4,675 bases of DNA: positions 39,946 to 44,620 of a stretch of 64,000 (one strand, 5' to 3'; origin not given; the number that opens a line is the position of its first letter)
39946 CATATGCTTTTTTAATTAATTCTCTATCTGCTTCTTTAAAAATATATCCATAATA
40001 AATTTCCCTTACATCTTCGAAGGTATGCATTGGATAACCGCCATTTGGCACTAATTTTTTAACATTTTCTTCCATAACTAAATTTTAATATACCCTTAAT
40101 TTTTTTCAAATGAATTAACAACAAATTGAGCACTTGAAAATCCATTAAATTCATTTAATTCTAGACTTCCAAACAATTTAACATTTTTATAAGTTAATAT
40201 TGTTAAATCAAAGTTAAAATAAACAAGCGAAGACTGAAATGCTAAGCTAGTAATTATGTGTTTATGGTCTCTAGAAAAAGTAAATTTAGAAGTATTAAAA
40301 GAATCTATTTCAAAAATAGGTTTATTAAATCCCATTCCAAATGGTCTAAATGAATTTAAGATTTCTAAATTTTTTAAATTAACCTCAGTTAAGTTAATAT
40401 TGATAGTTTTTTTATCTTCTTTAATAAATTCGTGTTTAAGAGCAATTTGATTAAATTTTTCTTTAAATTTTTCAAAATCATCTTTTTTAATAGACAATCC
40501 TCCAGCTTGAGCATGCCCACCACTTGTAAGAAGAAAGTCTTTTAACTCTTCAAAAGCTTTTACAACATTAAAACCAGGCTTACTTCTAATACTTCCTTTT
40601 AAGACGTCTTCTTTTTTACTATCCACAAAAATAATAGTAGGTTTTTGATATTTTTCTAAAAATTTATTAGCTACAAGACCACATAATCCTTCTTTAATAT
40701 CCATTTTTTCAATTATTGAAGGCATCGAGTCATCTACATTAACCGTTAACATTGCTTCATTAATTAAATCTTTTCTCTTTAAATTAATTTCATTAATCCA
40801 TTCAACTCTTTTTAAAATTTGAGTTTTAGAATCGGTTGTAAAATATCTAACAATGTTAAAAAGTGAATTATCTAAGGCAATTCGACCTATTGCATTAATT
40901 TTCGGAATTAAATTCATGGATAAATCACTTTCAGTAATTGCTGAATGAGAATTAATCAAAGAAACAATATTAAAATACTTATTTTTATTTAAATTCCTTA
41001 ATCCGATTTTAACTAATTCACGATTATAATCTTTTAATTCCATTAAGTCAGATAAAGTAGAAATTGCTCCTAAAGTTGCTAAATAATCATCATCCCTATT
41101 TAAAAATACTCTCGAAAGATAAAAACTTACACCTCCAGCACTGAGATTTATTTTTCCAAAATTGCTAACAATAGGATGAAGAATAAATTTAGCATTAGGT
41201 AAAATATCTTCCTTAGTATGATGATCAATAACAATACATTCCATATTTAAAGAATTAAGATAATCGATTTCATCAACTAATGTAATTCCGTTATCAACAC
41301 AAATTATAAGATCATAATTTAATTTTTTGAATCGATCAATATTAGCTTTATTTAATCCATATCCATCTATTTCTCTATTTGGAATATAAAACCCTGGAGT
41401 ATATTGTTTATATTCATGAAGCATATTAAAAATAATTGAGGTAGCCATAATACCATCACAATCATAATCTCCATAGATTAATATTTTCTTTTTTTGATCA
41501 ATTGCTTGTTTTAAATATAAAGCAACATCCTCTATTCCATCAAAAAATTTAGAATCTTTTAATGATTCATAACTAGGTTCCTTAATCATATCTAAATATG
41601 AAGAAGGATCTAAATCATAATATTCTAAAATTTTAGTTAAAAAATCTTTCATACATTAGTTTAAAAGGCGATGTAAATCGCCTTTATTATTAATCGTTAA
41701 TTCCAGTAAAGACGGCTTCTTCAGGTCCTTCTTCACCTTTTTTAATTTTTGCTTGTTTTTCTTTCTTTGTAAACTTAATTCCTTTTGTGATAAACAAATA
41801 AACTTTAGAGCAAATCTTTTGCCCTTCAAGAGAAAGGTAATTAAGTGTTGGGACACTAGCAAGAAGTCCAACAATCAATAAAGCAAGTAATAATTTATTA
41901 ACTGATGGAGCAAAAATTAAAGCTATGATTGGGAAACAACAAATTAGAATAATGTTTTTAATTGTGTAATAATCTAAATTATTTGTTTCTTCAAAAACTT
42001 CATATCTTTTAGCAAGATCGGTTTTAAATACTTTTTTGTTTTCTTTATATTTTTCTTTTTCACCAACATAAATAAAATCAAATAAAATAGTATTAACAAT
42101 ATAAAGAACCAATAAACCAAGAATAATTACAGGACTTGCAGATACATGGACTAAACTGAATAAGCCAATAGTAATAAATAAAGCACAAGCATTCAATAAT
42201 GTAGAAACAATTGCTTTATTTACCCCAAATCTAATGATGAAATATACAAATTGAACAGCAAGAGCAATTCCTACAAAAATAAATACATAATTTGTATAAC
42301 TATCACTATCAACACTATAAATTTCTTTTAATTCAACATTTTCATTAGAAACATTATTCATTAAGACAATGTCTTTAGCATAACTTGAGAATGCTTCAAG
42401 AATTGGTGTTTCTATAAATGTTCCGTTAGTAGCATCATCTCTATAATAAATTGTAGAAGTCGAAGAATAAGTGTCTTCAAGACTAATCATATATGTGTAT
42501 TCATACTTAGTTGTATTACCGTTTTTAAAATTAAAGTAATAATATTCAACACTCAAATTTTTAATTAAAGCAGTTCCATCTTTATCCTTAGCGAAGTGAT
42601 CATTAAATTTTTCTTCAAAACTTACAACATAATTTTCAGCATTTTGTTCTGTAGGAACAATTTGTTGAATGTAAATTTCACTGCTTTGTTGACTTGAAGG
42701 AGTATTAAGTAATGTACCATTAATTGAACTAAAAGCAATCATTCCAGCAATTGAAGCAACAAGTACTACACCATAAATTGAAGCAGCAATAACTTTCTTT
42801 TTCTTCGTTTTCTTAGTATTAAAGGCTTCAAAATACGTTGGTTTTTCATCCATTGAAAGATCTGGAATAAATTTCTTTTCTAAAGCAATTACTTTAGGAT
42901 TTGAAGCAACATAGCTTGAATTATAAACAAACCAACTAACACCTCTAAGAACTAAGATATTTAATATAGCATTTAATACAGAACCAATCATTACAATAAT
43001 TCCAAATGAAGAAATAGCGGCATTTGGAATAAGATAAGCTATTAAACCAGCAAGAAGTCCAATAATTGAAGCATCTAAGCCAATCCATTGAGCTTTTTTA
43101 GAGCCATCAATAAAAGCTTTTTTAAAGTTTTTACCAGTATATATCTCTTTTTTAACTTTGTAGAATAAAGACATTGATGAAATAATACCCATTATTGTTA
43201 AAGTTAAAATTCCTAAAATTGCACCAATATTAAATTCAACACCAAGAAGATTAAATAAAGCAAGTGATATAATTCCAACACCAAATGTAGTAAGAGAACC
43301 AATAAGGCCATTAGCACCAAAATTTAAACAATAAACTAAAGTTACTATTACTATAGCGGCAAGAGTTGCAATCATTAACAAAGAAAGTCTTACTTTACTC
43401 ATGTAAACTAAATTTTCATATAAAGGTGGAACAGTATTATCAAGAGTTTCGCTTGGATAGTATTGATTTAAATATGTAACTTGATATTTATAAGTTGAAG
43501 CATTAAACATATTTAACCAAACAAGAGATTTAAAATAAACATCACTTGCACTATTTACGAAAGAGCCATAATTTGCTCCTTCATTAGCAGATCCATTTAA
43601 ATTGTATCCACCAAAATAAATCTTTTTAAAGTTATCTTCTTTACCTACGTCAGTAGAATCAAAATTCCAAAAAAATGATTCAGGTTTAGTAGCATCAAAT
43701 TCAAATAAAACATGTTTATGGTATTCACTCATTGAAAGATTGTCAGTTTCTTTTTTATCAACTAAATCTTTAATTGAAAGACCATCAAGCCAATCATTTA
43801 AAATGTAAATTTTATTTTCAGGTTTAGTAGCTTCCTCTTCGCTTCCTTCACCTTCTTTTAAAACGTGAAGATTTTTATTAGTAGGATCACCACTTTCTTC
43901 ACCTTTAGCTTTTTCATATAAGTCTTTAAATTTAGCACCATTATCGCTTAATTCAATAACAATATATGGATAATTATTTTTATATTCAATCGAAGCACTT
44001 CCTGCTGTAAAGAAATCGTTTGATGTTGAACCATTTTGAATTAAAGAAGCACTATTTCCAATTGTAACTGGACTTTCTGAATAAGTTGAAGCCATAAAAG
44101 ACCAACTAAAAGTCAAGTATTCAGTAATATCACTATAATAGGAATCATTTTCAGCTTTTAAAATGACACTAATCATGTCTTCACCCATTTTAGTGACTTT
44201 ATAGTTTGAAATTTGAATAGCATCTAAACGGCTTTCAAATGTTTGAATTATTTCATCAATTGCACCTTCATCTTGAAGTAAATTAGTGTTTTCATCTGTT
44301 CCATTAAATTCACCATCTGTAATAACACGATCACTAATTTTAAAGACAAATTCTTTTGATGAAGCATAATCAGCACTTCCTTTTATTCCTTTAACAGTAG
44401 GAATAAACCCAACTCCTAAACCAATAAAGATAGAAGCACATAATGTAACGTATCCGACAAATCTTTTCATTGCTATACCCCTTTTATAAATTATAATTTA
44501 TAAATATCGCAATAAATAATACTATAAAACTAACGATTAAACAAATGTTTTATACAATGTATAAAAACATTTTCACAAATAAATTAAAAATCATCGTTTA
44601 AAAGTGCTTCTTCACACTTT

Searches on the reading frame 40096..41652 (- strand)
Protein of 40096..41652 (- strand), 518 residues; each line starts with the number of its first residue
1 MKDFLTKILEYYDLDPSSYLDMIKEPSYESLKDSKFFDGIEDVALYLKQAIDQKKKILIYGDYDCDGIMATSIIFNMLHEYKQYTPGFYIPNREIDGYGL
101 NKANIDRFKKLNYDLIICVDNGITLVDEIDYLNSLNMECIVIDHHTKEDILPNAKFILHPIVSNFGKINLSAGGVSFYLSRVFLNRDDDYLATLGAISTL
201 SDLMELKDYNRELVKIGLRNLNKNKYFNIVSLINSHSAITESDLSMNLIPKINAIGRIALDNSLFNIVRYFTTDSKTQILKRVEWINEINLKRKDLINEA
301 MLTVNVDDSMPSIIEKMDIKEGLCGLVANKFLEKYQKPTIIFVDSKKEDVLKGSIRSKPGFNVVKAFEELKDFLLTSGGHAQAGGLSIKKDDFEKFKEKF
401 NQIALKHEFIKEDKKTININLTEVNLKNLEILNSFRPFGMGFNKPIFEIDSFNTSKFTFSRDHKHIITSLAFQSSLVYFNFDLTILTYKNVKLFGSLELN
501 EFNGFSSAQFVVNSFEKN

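Call 58: search_protein_families(library=ncbifam, proteins=[window:40096-41652:-], max_evalue=1e-20)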
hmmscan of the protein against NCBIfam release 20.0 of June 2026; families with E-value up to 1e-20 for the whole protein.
window:40096-41652:- (518 aa): 3 families
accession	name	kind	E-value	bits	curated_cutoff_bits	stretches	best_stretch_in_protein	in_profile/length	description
TIGR00644.1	recJ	equivalog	1.1e-102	344.1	396.9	1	3-514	3-545/546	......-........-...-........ exonuclease RecJ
NF008290.0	PRK11070.1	equivalog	8.6e-53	179.7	900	1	27-515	44-574/577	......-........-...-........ exonuclease RecJ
NF053576.1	RecJ_archaeal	equivalog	1.4e-24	86.8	360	0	47-219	4-170/452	RecJ family nuclease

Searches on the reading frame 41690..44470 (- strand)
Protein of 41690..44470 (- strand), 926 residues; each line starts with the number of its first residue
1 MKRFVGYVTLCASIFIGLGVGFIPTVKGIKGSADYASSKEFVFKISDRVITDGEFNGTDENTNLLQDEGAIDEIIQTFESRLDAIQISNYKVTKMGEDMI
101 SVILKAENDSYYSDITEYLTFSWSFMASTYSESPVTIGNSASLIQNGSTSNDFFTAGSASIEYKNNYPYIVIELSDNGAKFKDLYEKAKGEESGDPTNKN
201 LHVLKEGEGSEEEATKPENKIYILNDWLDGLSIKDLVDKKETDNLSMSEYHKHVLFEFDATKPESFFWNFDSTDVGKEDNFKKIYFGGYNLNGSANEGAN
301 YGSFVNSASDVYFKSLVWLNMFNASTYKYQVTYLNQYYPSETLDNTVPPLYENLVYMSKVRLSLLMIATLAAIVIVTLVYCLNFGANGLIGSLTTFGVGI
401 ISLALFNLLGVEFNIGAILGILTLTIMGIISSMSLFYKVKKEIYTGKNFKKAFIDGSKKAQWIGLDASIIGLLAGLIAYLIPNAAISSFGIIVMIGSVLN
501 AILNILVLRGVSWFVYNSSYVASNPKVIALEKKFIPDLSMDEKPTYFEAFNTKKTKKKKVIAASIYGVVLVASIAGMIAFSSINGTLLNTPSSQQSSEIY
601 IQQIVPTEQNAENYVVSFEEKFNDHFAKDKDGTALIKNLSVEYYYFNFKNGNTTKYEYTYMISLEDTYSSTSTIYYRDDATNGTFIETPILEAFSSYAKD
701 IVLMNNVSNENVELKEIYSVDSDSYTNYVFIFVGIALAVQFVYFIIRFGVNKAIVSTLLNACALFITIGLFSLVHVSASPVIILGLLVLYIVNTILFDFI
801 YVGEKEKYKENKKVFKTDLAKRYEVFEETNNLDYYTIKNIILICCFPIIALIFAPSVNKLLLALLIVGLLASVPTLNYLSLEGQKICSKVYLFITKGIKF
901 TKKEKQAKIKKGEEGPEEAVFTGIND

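Call 58: search_protein_families(library=ncbifam, proteins=[window:41690-44470:-], max_evalue=1e-20)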
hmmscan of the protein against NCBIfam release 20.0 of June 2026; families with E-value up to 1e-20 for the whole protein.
window:41690-44470:- (926 aa): 1 family
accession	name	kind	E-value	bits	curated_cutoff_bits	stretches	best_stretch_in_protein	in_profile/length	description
NF046001.1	SecDF_plasm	equivalog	1.7e-39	135.6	500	1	356-926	344-878/878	protein translocase subunit SecDF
